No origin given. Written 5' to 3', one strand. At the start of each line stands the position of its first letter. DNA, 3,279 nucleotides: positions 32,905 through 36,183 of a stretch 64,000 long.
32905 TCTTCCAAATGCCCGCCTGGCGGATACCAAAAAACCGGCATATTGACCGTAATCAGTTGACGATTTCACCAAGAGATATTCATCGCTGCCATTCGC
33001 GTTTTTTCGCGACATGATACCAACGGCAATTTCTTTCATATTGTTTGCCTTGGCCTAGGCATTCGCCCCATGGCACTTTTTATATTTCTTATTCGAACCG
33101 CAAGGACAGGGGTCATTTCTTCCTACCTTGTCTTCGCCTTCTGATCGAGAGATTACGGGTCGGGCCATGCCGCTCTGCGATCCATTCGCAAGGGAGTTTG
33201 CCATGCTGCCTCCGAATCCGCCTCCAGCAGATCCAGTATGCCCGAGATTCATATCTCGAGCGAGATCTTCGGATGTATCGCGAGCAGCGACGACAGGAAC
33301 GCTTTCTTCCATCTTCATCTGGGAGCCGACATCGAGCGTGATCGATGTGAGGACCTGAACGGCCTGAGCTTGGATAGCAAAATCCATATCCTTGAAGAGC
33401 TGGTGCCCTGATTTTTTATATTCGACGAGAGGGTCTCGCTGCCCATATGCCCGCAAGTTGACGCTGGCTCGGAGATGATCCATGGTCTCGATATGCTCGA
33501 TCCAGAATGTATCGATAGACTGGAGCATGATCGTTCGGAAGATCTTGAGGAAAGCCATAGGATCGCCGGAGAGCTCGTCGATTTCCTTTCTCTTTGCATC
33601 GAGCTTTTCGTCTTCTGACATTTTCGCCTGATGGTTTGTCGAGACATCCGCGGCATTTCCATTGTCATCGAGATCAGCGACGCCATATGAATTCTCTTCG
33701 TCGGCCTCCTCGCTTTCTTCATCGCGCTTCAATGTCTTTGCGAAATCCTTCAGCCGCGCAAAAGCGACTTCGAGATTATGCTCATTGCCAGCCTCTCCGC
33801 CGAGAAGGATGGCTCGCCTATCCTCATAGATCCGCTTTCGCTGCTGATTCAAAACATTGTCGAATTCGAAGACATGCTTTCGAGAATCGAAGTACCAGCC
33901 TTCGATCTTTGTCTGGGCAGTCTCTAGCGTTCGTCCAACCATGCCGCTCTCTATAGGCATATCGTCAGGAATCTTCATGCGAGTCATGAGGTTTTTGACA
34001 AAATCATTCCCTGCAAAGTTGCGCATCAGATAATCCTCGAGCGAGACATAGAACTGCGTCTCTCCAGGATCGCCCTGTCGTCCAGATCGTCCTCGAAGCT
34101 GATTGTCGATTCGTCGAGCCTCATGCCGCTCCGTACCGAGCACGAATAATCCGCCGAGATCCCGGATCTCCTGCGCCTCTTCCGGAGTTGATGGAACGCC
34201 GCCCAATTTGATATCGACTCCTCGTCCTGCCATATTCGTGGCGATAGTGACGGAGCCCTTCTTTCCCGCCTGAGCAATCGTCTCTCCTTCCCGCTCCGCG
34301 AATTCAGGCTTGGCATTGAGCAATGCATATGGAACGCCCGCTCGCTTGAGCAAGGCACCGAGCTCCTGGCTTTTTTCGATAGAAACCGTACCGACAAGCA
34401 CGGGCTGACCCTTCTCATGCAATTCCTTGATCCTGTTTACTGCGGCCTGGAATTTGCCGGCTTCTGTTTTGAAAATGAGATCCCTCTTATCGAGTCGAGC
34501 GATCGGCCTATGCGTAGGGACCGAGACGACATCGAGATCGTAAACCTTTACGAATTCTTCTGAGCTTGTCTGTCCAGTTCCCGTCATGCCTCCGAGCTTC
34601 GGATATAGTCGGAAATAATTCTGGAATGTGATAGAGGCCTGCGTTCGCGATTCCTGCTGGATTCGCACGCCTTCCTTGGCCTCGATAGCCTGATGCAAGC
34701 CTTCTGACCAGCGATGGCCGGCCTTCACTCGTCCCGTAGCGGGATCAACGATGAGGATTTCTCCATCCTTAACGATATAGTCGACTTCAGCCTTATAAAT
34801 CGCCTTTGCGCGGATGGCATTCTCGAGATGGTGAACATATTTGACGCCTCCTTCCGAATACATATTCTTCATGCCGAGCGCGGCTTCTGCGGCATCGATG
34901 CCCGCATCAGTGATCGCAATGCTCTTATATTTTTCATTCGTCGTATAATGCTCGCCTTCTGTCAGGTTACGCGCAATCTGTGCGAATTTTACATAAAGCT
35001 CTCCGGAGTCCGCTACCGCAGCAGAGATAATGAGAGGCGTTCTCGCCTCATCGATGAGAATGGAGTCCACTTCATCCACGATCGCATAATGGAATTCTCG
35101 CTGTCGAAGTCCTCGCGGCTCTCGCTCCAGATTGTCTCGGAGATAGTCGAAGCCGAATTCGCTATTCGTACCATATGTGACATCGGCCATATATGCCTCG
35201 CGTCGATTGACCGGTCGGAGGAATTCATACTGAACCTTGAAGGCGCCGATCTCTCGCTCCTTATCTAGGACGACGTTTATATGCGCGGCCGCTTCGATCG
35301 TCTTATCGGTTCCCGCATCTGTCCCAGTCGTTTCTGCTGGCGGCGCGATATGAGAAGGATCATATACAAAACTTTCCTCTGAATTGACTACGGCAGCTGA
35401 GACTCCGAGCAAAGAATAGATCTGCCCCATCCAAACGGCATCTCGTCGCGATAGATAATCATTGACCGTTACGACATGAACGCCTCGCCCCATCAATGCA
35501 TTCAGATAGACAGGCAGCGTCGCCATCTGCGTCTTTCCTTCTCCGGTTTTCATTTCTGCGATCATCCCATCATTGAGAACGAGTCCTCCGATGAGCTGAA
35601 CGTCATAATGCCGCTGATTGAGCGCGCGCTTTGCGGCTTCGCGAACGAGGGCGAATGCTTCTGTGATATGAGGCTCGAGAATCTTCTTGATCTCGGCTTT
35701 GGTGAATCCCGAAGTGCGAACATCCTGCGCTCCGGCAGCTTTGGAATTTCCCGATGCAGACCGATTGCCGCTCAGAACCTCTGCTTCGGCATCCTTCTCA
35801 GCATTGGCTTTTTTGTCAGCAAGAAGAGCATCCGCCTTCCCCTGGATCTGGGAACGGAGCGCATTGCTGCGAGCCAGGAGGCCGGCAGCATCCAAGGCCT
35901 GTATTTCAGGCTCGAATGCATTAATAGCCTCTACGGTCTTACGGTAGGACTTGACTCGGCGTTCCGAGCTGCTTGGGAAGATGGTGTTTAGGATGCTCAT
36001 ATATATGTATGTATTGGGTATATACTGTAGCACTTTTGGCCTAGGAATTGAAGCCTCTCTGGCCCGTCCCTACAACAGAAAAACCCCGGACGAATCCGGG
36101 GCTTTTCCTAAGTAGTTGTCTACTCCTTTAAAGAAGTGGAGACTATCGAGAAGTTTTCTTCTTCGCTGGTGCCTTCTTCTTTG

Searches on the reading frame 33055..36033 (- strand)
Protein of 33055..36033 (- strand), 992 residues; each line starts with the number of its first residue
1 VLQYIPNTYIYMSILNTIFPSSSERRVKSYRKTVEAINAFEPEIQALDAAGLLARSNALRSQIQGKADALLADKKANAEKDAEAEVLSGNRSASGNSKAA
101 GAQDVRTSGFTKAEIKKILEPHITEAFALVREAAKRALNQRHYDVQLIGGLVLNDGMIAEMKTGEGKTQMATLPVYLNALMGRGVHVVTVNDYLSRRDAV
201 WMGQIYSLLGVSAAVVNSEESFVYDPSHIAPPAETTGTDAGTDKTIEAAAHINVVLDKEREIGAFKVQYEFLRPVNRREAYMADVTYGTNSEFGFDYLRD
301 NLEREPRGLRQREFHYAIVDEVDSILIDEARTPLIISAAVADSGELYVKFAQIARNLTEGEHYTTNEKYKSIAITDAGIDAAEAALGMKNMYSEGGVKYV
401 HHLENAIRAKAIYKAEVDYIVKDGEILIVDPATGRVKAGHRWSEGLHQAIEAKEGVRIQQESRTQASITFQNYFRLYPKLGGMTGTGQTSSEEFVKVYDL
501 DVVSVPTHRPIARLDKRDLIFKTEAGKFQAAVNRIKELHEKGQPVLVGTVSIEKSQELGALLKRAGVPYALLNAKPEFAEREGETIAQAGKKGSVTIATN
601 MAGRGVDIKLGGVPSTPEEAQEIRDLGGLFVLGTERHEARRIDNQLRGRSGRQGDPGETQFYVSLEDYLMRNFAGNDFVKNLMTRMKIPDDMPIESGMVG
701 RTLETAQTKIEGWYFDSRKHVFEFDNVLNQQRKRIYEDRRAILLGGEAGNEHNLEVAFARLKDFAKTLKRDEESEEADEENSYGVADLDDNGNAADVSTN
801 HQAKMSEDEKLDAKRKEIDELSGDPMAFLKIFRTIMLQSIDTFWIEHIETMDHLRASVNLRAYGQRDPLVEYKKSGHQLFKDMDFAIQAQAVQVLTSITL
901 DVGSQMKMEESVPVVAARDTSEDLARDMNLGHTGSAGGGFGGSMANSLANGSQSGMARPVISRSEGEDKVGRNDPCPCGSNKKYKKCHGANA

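Call 38: search_protein_families(library=pfam, proteins=[window:33055-36033:-], max_evalue=0.001)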
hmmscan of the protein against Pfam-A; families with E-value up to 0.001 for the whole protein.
window:33055-36033:- (992 aa): 5 families
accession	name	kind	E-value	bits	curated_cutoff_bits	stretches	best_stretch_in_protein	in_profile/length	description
PF07517.20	SecA_DEAD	-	1.9e-108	362.6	24.6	1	16-494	2-289/290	SecA DEAD-like domain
PF21090.3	P-loop_SecA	-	3e-71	239.7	27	1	510-691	1-205/205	SecA P-loop domain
PF07516.18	SecA_SW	-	2.7e-47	161.9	26.7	1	693-898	1-199/200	SecA Wing and Scaffold domain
PF01043.26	SecA_PP_bind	-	6e-36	123.8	23.5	1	344-451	3-110/110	SecA preprotein cross-linking domain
PF02810.21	SEC-C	-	8.9e-10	38.7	20.4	1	972-989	1-18/19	SEC-C motif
